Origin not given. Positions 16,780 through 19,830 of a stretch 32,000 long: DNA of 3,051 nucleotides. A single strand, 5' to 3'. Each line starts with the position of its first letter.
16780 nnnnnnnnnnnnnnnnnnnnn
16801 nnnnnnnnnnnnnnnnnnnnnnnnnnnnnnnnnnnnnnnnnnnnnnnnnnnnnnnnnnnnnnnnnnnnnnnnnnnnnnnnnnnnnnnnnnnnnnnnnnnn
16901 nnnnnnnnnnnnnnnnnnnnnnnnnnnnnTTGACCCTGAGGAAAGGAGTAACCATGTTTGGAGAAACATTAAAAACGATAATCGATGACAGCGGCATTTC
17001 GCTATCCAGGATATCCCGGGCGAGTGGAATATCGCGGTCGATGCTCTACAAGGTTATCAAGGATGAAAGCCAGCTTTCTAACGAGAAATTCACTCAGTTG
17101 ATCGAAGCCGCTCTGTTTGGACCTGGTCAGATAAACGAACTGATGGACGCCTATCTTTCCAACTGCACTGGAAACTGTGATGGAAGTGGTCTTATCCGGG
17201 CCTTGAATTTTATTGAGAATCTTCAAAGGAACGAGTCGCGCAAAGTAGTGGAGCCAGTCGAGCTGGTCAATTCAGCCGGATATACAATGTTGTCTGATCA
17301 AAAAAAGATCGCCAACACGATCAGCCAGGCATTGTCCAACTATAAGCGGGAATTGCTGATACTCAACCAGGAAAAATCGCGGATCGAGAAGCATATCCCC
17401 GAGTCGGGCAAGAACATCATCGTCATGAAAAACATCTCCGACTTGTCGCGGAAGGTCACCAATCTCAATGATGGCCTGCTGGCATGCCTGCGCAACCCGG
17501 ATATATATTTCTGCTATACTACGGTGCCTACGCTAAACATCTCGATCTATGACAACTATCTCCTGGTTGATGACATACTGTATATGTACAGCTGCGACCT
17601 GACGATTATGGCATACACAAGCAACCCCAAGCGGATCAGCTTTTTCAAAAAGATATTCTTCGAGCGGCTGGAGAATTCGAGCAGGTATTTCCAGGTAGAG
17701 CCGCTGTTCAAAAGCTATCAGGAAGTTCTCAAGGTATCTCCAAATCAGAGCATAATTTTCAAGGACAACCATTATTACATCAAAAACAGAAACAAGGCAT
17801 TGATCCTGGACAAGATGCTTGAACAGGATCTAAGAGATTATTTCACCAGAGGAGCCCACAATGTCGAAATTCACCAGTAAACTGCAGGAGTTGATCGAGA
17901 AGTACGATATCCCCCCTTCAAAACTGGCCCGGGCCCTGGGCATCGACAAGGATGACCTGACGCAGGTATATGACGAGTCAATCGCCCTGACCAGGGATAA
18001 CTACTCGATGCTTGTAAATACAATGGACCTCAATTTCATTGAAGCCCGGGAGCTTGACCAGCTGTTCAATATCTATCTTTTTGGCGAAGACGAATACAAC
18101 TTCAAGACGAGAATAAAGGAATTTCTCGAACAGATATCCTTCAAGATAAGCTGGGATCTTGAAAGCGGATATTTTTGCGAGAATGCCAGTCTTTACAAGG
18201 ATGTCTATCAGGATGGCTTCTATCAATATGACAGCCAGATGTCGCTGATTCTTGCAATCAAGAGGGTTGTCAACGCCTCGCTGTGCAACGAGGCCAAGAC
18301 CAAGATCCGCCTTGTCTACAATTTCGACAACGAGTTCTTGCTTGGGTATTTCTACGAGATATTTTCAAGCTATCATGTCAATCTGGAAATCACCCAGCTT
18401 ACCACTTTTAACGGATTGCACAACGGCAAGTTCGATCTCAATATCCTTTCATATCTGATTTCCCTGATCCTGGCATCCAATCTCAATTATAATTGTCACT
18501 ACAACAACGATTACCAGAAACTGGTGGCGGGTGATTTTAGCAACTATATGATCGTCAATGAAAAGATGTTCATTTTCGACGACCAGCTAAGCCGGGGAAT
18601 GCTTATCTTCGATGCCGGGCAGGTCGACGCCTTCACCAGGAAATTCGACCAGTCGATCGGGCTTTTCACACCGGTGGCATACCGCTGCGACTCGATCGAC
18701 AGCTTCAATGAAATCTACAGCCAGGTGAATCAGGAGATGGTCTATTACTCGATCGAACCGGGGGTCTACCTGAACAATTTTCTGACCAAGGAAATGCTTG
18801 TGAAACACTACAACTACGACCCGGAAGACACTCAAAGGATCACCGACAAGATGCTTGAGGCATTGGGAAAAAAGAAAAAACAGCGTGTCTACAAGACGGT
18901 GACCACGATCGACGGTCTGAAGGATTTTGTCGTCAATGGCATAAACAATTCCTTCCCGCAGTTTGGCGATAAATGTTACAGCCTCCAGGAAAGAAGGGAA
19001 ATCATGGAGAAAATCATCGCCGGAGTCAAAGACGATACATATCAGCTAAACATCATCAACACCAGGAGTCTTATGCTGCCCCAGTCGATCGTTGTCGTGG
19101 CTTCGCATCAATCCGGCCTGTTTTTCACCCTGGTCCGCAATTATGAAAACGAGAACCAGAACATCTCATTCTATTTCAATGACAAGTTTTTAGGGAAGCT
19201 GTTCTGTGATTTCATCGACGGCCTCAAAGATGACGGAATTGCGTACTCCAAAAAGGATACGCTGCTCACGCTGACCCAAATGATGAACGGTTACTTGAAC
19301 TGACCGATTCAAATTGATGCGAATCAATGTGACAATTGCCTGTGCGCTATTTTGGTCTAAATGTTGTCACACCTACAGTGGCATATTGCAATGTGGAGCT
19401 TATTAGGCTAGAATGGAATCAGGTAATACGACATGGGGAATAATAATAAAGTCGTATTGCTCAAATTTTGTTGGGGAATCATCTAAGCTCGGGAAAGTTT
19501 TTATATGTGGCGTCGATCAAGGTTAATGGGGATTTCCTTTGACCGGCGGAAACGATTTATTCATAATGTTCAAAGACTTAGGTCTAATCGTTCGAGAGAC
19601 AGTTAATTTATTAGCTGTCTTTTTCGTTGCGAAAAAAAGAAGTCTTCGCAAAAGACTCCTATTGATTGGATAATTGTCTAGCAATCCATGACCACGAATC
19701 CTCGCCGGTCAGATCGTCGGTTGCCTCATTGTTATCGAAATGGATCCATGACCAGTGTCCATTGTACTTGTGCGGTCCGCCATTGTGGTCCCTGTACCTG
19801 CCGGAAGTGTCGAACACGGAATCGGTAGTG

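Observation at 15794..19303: Three tandem, translationally coupled paralogs: XRE-like HTH fused to a shared unrecognised alpha/beta-looking domain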

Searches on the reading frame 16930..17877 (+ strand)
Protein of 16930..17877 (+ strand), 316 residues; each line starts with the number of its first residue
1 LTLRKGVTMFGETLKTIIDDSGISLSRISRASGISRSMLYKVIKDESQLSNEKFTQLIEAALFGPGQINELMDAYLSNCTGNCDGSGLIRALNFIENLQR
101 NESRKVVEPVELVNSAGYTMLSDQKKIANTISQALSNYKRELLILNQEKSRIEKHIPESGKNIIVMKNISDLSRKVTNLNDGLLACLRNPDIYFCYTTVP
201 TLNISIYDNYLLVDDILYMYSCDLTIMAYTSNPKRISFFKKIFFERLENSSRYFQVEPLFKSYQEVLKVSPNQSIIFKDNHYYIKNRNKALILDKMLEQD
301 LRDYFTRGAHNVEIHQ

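Call 3: search_protein_families(library=pfam, proteins=[window:16930-17877:+], max_evalue=1)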
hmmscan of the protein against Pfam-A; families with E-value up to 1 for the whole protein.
window:16930-17877:+ (316 aa): 7 families
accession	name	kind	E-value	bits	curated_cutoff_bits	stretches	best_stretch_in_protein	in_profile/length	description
PF01381.28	HTH_3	-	0.0032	17.9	23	1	15-59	2-46/55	Helix-turn-helix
PF21716.3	dnstrm_HI1420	-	0.0042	17.4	27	1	24-56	45-77/90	Probable addiction module antidote protein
PF13443.12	HTH_26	-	0.007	17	22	1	14-48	2-37/63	Cro/C1-type HTH DNA-binding domain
PF13412.12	HTH_24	-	0.018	15.1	21.9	1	14-40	9-35/48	Winged helix-turn-helix DNA-binding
PF02796.21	HTH_7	-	0.081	13.5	23.8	1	20-45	19-44/45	Helix-turn-helix domain of resolvase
PF13384.12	HTH_23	-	0.15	12.4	24.6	1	20-45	16-40/50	Homeodomain-like domain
PF13518.12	HTH_28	-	0.17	12.4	25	1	21-45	11-35/52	Helix-turn-helix domain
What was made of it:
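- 16954..17880 (+): Paralog 2 (308 aa). The HTH has a partly eroded signature (R41 lost). Lobe 1 is strongly diverged. Lobe 2 is reduced to a short terminal element. Weak Pfam HTH_3 hit, 3e-3 (call 3).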

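Call 4: search_protein_families(library=ncbifam, proteins=[window:16930-17877:+], max_evalue=1)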
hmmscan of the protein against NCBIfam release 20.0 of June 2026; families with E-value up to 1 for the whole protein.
window:16930-17877:+ (316 aa): 7 families
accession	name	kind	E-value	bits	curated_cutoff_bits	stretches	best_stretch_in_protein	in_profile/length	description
NF003162.0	PRK04140.1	equivalog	0.00019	20.5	263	1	9-173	126-268/317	transcriptional regulator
NF010654.0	PRK14053.1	equivalog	0.0013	18.2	279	1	90-167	103-181/197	methyltransferase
NF040982.1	ComGD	equivalog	0.0026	18.2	70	1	221-298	16-94/139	competence type IV pilus minor pilin ComGD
TIGR04111.1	BcepMu_gp16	hypoth_equivalog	0.015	15.2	34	1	14-47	5-38/55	phage-associated protein, BcepMu gp16 family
TIGR02684.1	dnstrm_HI1420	hypoth_equivalog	0.023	14.9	53.7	1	25-58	46-79/89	addiction module antidote protein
TIGR02607.1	antidote_HigA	equivalog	0.078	12.8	47.7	1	11-52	8-50/81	HigA family addiction module antitoxin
NF049845.1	Xre_ParS_antitoxin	subfamily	0.1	12.7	90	0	13-60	6-53/112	type II RES/Xre toxin-antitoxin system antitoxin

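Call 17: find_homologous_proteins(query=window:16951-17877:+)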
Query window:16951-17877:+ (309 aa): 4 proteins with E <= 0.001 among 865 candidates.
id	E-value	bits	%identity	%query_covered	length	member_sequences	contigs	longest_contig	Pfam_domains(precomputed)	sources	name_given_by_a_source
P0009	5.3e-198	674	100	100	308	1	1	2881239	-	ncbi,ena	-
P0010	4.6e-130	451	67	100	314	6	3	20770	-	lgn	-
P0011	5.4e-121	421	63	100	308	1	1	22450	-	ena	-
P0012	4.4e-117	408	63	98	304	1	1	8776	-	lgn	-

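Call 30: search_protein_families(library=padloc, proteins=[window:16930-17877:+], max_evalue=1)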
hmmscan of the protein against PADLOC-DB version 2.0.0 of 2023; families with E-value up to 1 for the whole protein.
window:16930-17877:+ (316 aa): 0 families

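Call 31: search_protein_families(library=phrogs, proteins=[window:16930-17877:+], max_evalue=1)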
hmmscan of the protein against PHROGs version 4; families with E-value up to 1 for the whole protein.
window:16930-17877:+ (316 aa): 16 families
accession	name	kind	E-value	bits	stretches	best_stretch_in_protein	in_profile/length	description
phrog_8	-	transcription regulation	0.0017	18.9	1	8-60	75-127/346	transcriptional regulator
phrog_4268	-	transcription regulation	0.0021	19.2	1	9-50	35-74/96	transcriptional repressor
phrog_3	-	transcription regulation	0.016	16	1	6-74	85-148/430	transcriptional repressor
phrog_16803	-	unknown function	0.018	16.4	0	20-56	19-55/72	-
phrog_296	-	integration and excision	0.033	13.9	1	12-62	230-280/626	DNA transposition protein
phrog_2439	-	transcription regulation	0.036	13.9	1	8-60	6-58/367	transcriptional regulator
phrog_925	-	DNA, RNA and nucleotide metabolism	0.05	14.4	1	8-44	3-39/67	HTH DNA binding protein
phrog_1381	-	moron, auxiliary metabolic gene and host takeover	0.057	13.7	1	8-57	11-61/264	plasmid antitoxin with HTH domain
phrog_38620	-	transcription regulation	0.059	14.2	1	234-301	63-129/174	transcriptional regulator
phrog_24782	-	unknown function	0.12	13.3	0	116-158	27-66/82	-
phrog_25046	-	unknown function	0.12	13.2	1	128-191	34-98/183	-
phrog_686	-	DNA, RNA and nucleotide metabolism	0.14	13.5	1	20-46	46-72/76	HTH DNA binding protein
phrog_125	-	DNA, RNA and nucleotide metabolism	0.15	12.6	1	20-53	177-210/254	DNA invertase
phrog_769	-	transcription regulation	0.24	12.4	1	15-46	17-48/89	transcriptional repressor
phrog_31935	-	unknown function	0.26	12.8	1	264-309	22-67/68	-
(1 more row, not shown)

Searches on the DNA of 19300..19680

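Call 75: search_rna_families(source=window, start=19300, end=19680, threshold=evalue, max_evalue=10, show_alignments=2)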
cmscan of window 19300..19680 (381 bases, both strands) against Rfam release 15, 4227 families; matches with E-value up to 10: 4.
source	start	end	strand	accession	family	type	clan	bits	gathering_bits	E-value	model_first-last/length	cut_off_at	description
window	19587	19632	-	RF01937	mir-2780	Gene; miRNA;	-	15.3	95.5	1.4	1-88/88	no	mir-2780 microRNA precursor family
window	19606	19668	-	RF03566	mir-4875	Gene; miRNA;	-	13.8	90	9.4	1-73/73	no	mir-4875 microRNA precursor family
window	19573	19646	+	RF04152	mir-3618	Gene; miRNA;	-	13.7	99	9.1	1-88/88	no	mir-3618 microRNA precursor family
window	19518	19568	+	RF03381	mir-2796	Gene; miRNA;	-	12.4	72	9.7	1-77/77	no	mir-2796 microRNA precursor family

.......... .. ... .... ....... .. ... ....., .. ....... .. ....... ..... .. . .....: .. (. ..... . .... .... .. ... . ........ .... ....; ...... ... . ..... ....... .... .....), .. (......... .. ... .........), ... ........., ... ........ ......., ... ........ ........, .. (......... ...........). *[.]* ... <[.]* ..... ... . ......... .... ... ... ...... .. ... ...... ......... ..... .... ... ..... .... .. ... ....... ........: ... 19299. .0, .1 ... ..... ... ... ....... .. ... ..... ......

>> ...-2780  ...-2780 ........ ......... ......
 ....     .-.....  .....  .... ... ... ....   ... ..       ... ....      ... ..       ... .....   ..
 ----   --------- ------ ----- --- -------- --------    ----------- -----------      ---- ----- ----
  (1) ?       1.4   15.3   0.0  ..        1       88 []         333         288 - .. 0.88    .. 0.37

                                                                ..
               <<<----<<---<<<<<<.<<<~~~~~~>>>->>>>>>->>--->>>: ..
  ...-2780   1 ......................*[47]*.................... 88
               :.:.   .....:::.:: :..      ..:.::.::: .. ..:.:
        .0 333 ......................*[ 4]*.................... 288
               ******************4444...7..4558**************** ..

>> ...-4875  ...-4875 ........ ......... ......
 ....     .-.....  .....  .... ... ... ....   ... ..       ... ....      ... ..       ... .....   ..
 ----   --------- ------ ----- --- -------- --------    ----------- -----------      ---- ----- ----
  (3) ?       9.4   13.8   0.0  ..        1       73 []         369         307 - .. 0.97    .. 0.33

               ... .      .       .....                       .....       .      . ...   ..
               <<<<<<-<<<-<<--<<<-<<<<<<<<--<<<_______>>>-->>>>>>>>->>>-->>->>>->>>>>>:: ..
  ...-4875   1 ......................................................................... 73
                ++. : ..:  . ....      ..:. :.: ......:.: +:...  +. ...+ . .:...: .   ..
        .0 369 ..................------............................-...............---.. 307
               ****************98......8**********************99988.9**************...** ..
